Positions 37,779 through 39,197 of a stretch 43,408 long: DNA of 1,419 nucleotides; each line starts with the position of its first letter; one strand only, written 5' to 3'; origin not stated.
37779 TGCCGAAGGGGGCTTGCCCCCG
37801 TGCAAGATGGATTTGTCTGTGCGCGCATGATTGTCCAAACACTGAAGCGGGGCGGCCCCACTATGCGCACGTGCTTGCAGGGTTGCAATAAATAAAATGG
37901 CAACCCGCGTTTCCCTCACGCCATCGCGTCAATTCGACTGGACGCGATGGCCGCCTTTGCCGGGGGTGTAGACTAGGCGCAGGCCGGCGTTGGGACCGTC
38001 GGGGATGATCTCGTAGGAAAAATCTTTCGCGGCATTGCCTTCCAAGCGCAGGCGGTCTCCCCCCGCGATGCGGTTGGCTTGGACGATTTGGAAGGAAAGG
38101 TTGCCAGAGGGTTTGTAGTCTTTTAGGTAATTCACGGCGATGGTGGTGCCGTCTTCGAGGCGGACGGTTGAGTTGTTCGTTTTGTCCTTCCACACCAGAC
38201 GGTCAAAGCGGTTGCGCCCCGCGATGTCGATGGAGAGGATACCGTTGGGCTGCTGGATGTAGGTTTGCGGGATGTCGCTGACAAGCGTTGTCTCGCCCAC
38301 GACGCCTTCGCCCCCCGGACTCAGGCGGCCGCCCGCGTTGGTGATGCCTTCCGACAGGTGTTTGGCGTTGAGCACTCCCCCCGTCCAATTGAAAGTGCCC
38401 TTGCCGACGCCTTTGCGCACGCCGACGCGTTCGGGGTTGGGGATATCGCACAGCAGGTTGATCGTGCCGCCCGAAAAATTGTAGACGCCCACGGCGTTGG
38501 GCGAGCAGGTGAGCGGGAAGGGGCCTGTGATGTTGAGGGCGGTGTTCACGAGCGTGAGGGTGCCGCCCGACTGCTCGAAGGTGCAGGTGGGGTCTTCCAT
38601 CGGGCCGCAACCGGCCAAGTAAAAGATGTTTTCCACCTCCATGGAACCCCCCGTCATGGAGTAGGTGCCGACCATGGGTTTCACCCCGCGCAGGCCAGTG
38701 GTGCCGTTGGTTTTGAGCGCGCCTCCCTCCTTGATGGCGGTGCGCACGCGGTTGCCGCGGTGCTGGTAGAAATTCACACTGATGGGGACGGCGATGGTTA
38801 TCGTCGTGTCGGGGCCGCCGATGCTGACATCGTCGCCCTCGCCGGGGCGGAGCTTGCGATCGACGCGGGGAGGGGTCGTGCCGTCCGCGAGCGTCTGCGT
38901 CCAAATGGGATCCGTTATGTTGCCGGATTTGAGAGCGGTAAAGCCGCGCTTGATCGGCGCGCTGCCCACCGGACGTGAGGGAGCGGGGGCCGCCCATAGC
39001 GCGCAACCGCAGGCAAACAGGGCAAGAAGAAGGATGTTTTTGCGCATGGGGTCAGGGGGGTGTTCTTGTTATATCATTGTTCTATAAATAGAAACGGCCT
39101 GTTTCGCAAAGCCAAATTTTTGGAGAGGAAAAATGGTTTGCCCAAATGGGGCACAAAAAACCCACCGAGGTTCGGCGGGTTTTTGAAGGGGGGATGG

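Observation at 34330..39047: Compact operon: secreted protein + minimal exosortase + one giant polytopic VIT/vWA-like protein that is itself PEP-CTERM tagged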

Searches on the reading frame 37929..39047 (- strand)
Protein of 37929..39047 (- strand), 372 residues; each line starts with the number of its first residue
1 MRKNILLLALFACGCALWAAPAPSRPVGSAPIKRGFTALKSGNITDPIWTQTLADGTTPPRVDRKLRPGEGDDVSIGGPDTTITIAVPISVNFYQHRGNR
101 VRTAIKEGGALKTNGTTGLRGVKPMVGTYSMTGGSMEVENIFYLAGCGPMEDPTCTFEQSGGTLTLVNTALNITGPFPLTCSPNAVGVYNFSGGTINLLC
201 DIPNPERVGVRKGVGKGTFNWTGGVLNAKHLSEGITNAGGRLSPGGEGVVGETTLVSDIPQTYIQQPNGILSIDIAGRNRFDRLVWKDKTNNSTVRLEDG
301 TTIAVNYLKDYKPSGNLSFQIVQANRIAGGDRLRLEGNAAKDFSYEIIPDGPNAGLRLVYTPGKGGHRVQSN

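Call 3: search_protein_families(library=ncbifam, proteins=[window:37929-39047:-], max_evalue=0.1)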
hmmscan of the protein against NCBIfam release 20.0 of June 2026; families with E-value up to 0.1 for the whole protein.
window:37929-39047:- (372 aa): 0 families

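Call 4: search_protein_families(library=pfam, proteins=[window:37929-39047:-], max_evalue=0.1)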
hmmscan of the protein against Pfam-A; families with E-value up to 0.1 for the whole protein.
window:37929-39047:- (372 aa): 0 families

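Call 22: find_homologous_proteins(query=window:37929-39047:-, max_evalue=0.001)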
Query window:37929-39047:- (372 aa): 9 proteins with E <= 0.001 among 8000 candidates.
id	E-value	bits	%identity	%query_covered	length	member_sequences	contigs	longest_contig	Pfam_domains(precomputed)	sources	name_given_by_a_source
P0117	3.2e-250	848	100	100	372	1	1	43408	-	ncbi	-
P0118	2.7e-148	512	63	97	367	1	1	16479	-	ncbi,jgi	-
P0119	1.5e-136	474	59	97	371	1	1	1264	-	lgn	-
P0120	1.1e-132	461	77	68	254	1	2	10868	-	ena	-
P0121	2.2e-126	440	57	95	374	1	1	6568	-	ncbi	-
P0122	2.7e-126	440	59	93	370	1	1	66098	-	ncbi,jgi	-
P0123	3.1e-86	308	45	99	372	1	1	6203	-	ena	-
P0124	6.6e-70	254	41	96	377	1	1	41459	-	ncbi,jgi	-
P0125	9.7e-70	254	42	95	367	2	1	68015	-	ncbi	-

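Call 23: search_protein_families(library=pfam, proteins=[window:37929-39047:-], max_evalue=10)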
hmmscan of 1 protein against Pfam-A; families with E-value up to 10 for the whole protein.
window:37929-39047:- (372 aa): 0 families

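Call 24: find_encoding_contigs(protein=P0118, flank=6000, max_places=2)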
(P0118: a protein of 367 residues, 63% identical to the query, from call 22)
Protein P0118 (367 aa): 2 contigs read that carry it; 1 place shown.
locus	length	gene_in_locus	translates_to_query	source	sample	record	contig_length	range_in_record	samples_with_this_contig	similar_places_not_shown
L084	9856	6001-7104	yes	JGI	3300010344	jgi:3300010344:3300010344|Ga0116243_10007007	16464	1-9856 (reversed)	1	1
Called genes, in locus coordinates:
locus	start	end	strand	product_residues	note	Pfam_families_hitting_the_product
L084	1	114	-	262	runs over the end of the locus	-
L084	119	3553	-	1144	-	-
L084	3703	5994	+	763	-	PF00251:Glyco_hydro_32N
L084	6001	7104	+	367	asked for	-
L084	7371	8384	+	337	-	PF01408:GFO_IDH_MocA, PF22725:GFO_IDH_MocA_C3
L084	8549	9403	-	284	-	PF02311:AraC_binding, PF07883:Cupin_2 (weak), PF12833:HTH_18, PF00165:HTH_AraC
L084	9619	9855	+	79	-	?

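Call 25: find_encoding_contigs(protein=P0122, flank=6000, max_places=2)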
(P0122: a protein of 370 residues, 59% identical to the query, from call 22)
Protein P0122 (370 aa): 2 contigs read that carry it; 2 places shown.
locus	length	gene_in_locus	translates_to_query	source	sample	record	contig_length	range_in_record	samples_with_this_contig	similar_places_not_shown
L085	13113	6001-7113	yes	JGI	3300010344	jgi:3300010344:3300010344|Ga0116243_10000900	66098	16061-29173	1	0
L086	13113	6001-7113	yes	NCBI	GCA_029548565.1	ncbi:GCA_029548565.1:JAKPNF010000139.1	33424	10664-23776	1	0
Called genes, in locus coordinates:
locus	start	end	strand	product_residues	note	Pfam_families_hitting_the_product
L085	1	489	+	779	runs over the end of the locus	PF18072:FGAR-AT_linker, PF00586:AIRS, PF02769:AIRS_C, PF00586:AIRS, PF02769:AIRS_C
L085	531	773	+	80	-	PF02700:PurS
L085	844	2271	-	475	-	PF01704:UDPGP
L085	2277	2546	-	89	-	PF00581:Rhodanese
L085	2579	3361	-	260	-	-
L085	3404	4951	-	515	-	PF07228:SpoIIE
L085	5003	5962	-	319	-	-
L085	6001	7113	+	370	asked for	-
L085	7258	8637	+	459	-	PF01554:MatE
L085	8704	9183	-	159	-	-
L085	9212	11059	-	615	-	-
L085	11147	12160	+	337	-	PF01259:SAICAR_synt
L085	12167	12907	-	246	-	PF01643:Acyl-ACP_TE, PF13279:4HBT_2, PF20791:Acyl-ACP_TE_C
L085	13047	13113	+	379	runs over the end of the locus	-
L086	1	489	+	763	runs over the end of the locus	PF18072:FGAR-AT_linker, PF00586:AIRS, PF02769:AIRS_C, PF00586:AIRS, PF02769:AIRS_C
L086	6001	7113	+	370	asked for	-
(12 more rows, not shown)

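Call 26: find_encoding_contigs(protein=P0124, flank=6000, max_places=2)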
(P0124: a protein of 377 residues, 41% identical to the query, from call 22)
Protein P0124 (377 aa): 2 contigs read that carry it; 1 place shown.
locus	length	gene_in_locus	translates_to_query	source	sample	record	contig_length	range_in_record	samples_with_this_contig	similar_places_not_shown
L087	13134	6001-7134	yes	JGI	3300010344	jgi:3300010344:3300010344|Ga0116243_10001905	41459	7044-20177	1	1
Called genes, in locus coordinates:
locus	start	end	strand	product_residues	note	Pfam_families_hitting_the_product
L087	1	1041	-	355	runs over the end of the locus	PF00154:RecA_N, PF08423:Rad51, PF06745:ATPase, PF27531:MT3502_N (weak), PF13479:AAA_24 (faint), PF21096:RecA_C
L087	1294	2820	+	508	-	PF00884:Sulfatase, PF01663:Phosphodiest, PF16347:SGSH_C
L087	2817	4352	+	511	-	PF00884:Sulfatase, PF01663:Phosphodiest, PF02995:DUF229 (weak), PF16347:SGSH_C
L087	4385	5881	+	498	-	PF00884:Sulfatase, PF01663:Phosphodiest, PF02995:DUF229 (weak), PF16347:SGSH_C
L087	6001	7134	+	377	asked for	-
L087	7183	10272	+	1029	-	PF01074:Glyco_hydro_38N, PF09261:Alpha-mann_mid, PF07748:Glyco_hydro_38C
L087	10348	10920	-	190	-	PF00551:Formyl_trans_N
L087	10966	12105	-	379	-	PF00226:DnaJ, PF01556:DnaJ_C, PF15777:Anti-TRAP (faint), PF00684:DnaJ_CXXCXGXG, PF27439:DnaJ_C_2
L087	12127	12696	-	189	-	PF01025:GrpE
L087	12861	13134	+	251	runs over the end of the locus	PF12844:HTH_19, PF13413:HTH_25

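Call 27: find_encoding_contigs(protein=P0125, flank=6000, max_places=2)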
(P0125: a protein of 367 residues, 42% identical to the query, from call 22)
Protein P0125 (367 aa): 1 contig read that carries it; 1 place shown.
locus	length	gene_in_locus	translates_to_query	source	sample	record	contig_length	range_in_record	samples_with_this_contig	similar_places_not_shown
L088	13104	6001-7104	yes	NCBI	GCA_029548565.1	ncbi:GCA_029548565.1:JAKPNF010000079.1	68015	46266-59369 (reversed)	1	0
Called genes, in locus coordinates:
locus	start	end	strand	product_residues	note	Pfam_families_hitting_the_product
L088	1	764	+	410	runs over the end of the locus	-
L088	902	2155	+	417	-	PF01208:URO-D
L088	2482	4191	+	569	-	-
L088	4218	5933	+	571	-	-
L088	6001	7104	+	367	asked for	-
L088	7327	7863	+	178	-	PF02381:MraZ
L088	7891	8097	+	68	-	-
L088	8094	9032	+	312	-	PF01795:Methyltransf_5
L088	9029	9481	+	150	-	-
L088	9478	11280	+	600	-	PF03717:PBP_dimer, PF21922:PBP_dimer_2 (weak), PF00905:Transpeptidase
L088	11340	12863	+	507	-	PF01225:Mur_ligase, PF08245:Mur_ligase_M, PF02875:Mur_ligase_C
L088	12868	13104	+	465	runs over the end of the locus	PF01225:Mur_ligase (weak), PF08245:Mur_ligase_M, PF02875:Mur_ligase_C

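Call 69: predict_structure(alignment_id=A3)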
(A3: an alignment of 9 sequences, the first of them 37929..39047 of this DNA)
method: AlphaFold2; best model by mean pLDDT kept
length: 372 residues; sequences in the alignment: 9
mean_pLDDT: 88.4   pTM: 0.84
mean pLDDT of the five models: 88.4, 87.6, 87.6, 85.2, 83.3
residues with pLDDT >= 90: 274; 70-90: 58; 50-70: 13; < 50: 27
segments of 3 or more residues with pLDDT < 50: 1-4, 11-31
pLDDT, mean of each block of 10 residues (from residue 1): 50 40 39 77 95 83 90 90 97 93 97 93 93 96 87 96 96 77 90 96 89 90 96 96 92 95 97 95 96 96 94 91 97 95 96 95 91 53
secondary structure, 60 per line:
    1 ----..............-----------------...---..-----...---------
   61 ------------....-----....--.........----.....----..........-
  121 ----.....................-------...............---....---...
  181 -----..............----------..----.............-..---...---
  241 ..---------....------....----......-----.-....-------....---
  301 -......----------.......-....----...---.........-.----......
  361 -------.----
elements in order: H5-18 E36-38 E49-51 E73-76 E82-85 E88-96 E101-105 E110-119 E125-145 E153-167 E171-174 E186-199 E216-228 E235-237 E252-255 E262-265 E270-275 E283-286 E294-297 E302-307 E318-324 E326-329 E334-336 E343-348 E355-360

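Call 71: fold_search(model_id=the predicted structure, library=pdb)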
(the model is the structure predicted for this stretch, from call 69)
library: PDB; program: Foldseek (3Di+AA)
matches with E <= 10: 64; with E <= 0.001: 1
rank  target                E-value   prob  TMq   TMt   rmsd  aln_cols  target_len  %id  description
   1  7jvi_A                1.5e-04  1.00  0.39  0.35   9.8       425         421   11  Crystal structure of a beta-helix domain retrieved from capybara gut metagenome (released 2021-09-08)
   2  8e7f                  6.0e-02  0.33  0.18  0.13  12.9       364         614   14  Crystal structure of the autotransporter Ssp from Serratia marcescens. (released 2023-03-08)
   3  9mne_A                1.8e-01  0.33  0.25  0.12  14.3       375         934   13  Crystal structure of enteropathogenic Escherichia coli EspC (released 2025-10-29)
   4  2iou_G                2.2e-01  0.33  0.29  0.23  11.5       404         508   13  Major Tropism Determinant P1 (Mtd-P1) Variant Complexed with Bordetella brochiseptica Virulence Factor Pertactin extra (released 2007-10-23)
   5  3syj                  3.9e-01  0.25  0.30  0.15  11.0       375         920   10  Crystal structure of the Haemophilus influenzae Hap adhesin (released 2011-08-24)
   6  2qv3                  4.3e-01  0.13  0.21  0.18  14.2       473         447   10  Crystal Structure of the Helicobacter pylori Vacuolating Toxin p55 Domain (released 2007-10-23)
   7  3h09_A                5.0e-01  0.38  0.33  0.15  13.4       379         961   10  The structure of Haemophilus influenzae IgA1 protease (released 2009-04-21)
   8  6n2b_B                5.8e-01  0.11  0.18  0.19  13.2       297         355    9  The Crystal Structure of Caldicellulosiruptor kristjanssonii Tapirin C-terminal domain (released 2018-12-19)
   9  3h09_B                7.4e-01  0.25  0.35  0.16  14.9       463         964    9  The structure of Haemophilus influenzae IgA1 protease (released 2009-04-21)
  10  3ljy_B                8.5e-01  0.12  0.19  0.23  10.7       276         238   12  Crystal structure of putative adhesin (YP_001304413.1) from Parabacteroides distasonis ATCC 8503 at 2.41 A resolution (released 2010-03-02)
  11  1dab                  9.4e-01  0.11  0.24  0.18  12.2       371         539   11  The Structure of Bordetella Pertussis Virulence Factor P.69 Pertactin (released 1999-12-15)
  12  5j44_A                9.4e-01  0.08  0.20  0.09  16.9       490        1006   10  Crystal structure of the Secreted Extracellular protein A (SepA) from Shigella flexneri (released 2017-04-12)
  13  8rfh_A                1.6e+00  0.02  0.12  0.08  16.2       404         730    8  CryoEM structure of the plant helper NLR NRC2 in its resting state (released 2024-01-10)
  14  9mne_B                1.7e+00  0.14  0.28  0.13  16.0       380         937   12  Crystal structure of enteropathogenic Escherichia coli EspC (released 2025-10-29)
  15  4wa0                  1.8e+00  0.06  0.17  0.17  15.6       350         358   11  The structure of a possible adhesin C-terminal domain from Caldicellulosiruptor kronotskyensis (released 2015-03-04)
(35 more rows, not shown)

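Call 76: find_encoding_contigs(protein=P0120, flank=8000, max_places=3)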
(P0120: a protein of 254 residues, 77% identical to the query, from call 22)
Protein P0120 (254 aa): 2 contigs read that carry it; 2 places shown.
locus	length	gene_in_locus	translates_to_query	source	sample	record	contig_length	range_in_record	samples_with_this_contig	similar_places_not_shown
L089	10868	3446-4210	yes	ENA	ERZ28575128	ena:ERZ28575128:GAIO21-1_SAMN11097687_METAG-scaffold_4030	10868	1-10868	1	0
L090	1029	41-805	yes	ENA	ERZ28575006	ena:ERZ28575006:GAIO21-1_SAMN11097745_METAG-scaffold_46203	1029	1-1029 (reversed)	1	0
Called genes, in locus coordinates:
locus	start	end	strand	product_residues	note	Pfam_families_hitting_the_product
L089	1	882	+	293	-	?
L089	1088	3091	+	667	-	PF00251:Glyco_hydro_32N, PF08244:Glyco_hydro_32C (weak)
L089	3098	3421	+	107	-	-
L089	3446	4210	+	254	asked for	-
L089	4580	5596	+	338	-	PF01408:GFO_IDH_MocA, PF02894:GFO_IDH_MocA_C, PF22725:GFO_IDH_MocA_C3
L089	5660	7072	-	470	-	PF00890:FAD_binding_2 (weak), PF01266:DAO (weak), PF01946:Thi4 (weak), PF03486:HI0933_like (faint), PF12831:FAD_oxidored (weak), PF13450:NAD_binding_8, PF01593:Amino_oxidase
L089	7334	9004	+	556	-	PF02463:SMC_N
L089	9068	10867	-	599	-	?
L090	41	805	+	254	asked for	-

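Call 77: find_encoding_contigs(protein=P0121, flank=6000, max_places=2)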
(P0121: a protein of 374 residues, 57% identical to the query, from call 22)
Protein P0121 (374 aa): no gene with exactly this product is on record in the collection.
